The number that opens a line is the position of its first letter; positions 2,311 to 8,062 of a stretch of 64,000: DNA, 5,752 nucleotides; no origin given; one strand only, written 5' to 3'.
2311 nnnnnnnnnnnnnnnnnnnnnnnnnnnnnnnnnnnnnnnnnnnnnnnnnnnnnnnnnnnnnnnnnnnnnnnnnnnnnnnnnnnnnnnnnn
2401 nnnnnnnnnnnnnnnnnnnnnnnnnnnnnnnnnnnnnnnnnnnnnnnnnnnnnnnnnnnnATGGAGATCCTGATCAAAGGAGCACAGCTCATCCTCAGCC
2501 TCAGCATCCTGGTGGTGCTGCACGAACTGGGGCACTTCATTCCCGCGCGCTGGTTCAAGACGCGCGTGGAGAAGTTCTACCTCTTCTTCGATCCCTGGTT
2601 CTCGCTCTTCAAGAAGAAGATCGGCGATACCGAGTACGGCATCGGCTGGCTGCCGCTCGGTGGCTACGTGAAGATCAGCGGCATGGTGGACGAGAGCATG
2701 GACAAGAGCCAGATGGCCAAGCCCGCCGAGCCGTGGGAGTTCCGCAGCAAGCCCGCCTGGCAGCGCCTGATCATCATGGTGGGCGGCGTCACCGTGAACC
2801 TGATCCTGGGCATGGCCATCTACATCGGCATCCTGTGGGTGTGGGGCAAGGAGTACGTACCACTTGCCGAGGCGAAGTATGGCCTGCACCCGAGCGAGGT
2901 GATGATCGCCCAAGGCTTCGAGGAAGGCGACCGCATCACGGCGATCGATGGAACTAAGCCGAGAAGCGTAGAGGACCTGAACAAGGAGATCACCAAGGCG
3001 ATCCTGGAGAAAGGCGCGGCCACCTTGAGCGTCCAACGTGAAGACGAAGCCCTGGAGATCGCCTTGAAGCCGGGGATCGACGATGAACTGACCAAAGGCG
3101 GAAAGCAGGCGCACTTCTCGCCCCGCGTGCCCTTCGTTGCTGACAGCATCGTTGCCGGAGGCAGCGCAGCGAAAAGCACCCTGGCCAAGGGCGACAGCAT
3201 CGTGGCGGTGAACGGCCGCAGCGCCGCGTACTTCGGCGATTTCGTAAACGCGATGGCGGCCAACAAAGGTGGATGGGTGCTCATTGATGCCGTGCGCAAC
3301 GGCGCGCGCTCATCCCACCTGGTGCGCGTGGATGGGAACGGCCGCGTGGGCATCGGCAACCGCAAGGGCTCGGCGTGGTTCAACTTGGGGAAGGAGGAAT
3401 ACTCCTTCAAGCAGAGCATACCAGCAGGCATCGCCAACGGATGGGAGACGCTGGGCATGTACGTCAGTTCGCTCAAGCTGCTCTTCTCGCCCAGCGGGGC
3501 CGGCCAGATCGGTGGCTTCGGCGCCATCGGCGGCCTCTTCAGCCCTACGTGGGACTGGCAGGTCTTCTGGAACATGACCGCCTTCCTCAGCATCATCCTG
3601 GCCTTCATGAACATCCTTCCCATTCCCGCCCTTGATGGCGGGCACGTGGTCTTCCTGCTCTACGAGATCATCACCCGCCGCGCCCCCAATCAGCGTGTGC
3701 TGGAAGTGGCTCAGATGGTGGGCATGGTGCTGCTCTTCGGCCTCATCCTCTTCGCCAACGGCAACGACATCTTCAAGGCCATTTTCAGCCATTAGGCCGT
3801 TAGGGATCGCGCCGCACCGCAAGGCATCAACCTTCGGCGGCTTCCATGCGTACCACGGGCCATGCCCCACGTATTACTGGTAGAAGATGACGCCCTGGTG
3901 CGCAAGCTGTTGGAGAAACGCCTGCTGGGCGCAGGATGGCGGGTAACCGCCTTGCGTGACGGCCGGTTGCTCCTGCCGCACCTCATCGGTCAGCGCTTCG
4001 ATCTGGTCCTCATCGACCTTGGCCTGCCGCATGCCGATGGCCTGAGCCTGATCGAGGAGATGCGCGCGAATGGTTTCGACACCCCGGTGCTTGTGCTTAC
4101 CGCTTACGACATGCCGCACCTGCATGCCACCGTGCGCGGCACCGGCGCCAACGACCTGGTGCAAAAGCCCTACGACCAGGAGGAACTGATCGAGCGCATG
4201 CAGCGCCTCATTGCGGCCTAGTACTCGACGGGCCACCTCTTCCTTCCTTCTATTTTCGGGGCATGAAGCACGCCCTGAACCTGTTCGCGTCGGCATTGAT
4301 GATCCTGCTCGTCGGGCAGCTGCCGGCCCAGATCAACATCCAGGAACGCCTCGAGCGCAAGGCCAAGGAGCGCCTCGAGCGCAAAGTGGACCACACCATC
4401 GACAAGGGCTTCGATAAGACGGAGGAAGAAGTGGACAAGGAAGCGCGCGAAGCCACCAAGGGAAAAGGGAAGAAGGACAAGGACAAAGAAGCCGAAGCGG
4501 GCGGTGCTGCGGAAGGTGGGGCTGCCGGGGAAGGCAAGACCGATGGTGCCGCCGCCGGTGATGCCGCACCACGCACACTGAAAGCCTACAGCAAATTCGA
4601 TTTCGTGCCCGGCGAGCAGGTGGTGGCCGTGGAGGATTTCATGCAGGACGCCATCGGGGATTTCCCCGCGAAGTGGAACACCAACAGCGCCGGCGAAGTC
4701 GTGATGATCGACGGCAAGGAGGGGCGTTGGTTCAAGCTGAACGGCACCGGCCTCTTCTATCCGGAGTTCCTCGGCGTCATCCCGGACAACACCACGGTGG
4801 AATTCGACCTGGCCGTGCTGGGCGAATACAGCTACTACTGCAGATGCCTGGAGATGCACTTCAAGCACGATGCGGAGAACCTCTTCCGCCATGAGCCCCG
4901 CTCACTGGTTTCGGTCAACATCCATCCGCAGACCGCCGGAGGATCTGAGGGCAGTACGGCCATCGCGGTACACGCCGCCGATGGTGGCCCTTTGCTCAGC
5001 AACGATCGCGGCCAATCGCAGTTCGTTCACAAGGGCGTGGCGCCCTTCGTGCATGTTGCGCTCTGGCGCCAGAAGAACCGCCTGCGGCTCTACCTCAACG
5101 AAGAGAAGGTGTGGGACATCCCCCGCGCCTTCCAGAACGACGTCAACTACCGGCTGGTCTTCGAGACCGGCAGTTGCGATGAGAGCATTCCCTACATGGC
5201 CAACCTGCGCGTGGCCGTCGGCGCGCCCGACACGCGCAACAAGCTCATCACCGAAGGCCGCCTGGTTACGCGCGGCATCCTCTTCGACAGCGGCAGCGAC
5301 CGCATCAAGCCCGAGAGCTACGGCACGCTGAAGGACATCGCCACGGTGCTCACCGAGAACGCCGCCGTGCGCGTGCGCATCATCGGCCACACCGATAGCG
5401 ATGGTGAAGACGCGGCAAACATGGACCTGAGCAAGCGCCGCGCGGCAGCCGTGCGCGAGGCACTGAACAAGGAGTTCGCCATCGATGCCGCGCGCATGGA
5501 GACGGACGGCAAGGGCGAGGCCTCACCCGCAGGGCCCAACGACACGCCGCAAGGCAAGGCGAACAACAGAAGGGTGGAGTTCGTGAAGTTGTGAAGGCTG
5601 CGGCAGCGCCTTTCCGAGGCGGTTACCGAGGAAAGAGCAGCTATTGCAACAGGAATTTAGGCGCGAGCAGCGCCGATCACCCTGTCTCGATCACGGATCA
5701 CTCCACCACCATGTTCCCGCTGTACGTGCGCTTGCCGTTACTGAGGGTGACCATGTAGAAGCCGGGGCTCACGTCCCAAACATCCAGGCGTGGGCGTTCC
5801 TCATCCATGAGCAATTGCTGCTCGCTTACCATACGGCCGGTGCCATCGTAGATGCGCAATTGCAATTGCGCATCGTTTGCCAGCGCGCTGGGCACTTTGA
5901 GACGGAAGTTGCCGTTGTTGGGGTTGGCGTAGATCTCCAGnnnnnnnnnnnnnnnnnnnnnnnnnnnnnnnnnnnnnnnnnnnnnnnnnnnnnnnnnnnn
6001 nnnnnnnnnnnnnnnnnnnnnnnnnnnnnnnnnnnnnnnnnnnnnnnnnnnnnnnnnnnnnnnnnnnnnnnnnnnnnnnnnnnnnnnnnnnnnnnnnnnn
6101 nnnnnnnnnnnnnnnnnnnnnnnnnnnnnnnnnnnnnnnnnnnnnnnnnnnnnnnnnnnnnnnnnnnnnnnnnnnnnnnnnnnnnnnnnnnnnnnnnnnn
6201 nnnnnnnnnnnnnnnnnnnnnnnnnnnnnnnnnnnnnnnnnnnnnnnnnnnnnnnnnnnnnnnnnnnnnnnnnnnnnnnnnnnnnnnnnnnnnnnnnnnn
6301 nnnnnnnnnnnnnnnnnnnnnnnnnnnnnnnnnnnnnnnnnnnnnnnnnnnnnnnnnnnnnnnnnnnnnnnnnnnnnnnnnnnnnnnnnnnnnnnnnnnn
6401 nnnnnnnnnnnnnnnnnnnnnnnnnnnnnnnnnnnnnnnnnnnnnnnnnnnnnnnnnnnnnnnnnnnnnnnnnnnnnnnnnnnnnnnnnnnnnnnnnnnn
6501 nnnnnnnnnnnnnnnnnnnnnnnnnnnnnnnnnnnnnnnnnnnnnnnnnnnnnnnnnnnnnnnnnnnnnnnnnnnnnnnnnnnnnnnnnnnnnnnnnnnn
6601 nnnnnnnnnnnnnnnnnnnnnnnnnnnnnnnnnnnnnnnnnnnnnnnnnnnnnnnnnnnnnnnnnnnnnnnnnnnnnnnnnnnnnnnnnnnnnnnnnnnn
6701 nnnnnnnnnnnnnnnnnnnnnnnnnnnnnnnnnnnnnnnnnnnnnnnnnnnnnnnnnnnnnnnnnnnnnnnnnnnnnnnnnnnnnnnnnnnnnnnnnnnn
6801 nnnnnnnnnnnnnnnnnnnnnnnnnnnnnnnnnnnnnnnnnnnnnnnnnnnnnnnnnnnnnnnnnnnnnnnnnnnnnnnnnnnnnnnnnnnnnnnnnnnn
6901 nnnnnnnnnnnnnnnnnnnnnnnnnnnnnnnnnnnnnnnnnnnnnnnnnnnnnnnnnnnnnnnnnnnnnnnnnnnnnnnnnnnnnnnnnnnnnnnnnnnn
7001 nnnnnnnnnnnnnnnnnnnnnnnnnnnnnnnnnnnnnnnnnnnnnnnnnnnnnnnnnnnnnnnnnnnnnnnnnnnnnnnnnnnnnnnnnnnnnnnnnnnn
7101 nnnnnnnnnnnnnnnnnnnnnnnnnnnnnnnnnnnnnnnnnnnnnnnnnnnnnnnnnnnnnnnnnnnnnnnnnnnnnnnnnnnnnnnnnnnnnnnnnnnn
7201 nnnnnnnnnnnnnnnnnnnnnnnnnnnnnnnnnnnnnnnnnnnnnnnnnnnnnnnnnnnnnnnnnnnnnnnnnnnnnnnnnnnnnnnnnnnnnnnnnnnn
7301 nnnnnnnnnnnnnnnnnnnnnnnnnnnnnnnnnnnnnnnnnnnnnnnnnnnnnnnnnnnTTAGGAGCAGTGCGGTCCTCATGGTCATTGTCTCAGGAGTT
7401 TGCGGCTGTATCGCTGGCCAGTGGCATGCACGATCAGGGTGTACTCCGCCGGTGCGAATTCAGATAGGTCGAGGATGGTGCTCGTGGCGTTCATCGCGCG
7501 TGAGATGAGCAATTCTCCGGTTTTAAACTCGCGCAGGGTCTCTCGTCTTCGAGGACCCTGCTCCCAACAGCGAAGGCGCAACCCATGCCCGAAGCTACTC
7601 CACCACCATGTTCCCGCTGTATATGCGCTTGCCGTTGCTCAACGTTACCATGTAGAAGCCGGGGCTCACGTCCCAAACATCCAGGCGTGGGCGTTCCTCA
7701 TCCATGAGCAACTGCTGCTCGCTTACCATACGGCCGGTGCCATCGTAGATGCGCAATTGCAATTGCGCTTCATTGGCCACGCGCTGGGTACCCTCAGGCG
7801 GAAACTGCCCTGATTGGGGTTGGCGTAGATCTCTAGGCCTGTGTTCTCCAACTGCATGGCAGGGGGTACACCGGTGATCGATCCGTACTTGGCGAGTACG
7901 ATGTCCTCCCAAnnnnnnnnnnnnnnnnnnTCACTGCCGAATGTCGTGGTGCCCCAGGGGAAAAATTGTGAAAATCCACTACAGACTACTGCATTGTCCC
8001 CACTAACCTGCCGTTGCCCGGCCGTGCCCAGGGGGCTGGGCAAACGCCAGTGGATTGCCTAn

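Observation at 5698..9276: Tandem SBBP/T9SS paralogs share a recently homogenised ~170-bp 3' segment; an orphan C-terminal-domain remnant lies between them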

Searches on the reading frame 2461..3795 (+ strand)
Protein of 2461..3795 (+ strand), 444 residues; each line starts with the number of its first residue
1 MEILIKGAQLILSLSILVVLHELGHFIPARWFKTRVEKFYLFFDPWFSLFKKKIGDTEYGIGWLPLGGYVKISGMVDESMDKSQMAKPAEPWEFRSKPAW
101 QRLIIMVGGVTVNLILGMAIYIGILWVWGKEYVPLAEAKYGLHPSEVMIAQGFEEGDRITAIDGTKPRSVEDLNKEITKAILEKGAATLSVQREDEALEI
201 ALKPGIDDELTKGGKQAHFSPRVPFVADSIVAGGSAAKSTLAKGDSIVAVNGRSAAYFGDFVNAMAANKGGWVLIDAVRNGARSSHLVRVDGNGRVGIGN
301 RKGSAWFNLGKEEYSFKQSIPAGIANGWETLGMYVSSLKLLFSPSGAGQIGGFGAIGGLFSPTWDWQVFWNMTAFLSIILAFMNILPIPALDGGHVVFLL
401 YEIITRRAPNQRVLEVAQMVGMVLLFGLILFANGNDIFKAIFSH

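Call 7: find_encoding_contigs(protein=window:2461-3795:+, flank=10000, max_places=6)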
Protein window:2461-3795:+ (444 aa): no gene with exactly this product is on record in the collection.

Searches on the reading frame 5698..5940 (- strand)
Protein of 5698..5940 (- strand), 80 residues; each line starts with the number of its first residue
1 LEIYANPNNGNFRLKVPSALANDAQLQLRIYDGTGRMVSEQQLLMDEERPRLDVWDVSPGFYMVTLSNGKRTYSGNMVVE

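Call 27: search_protein_families(library=ncbifam, proteins=[window:5698-5940:-], max_evalue=10)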
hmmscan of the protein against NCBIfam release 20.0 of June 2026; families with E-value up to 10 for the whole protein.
window:5698-5940:- (80 aa): 5 families
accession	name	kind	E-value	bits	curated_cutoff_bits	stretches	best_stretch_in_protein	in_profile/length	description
TIGR04183.1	Por_Secre_tail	domain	1.9e-09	37.4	23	1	3-79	1-71/72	T9SS type A sorting domain-containing protein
NF038113.1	T9SSA_dep_M36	equivalog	7e-06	24.5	885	1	3-79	795-868/869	T9SS-dependent M36 family metallopeptidase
NF050177.1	TapA_OM_Porphy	equivalog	7e-05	21.8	500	1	2-80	472-544/544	TapA/TapC family T9SS-dependent outer membrane protein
NF052644.1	T9SS_DNase_Rie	equivalog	0.09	12.1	260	1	22-71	196-242/251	T9SS-dependent surface endonuclease, AS87_RS02955 family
NF052323.1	T9SSA_dep_M6i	equivalog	0.16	9.8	600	1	4-65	959-1023/1043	T9SS-dependent M6-like inactivated metalloprotease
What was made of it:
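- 5713..5934 (-): T9SS type A C-terminal sorting domain (CTD) of A. TIGR04183 at 1.9e-9 (call 27).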

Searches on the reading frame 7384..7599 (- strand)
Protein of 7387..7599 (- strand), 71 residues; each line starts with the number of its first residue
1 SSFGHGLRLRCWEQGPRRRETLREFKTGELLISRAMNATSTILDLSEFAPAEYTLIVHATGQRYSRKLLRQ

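Call 6: search_protein_families(library=pfam, proteins=[window:7384-7581:-], max_evalue=1)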
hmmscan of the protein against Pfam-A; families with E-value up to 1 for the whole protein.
window:7384-7581:- (65 aa): 0 families

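Call 27: search_protein_families(library=ncbifam, proteins=[window:7387-7599:-], max_evalue=10)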
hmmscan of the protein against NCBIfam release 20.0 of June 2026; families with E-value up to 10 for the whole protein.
seq(71 aa): 0 families

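Call 28: search_protein_families(library=pfam, proteins=[window:7387-7599:-], max_evalue=10)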
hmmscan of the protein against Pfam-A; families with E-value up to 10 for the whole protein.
seq(71 aa): 0 families
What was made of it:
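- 7396..7521 (-): Probable orphan CTD tail (the C-terminal half of a different T9SS CTD). It sits in an open frame spanning 7384-7594. Its stop TGA at 7386-7384 overlaps or abuts A's start. No Pfam or TIGRFAM hit (calls 6, 27, 28).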

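Call 32: find_homologous_proteins(query=window:7387-7590:-, max_evalue=10)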
Query seq(68 aa): no candidate shares three 5-residue words with the query. No homologue found.
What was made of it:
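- Tried and rejected: There were no candidates (call 32).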

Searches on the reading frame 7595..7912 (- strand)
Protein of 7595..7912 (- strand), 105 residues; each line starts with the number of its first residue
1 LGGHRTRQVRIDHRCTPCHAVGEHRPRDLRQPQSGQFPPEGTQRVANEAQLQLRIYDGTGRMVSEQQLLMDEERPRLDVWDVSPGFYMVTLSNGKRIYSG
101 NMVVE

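Call 6: search_protein_families(library=pfam, proteins=[window:7595-7912:-], max_evalue=1)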
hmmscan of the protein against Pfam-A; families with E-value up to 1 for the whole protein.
window:7595-7912:- (105 aa): 3 families
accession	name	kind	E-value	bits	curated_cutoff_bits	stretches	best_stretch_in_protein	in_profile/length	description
PF18962.6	Por_Secre_tail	-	1.2e-06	29.2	27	1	47-98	18-69/75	Secretion system C-terminal sorting domain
PF10648.15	Gmad2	-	0.018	15.8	25.7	1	35-81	15-60/86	Immunoglobulin-like domain of bacterial spore germination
PF13691.12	Lactamase_B_4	-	0.26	11.4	27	1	39-53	30-44/63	tRNase Z endonuclease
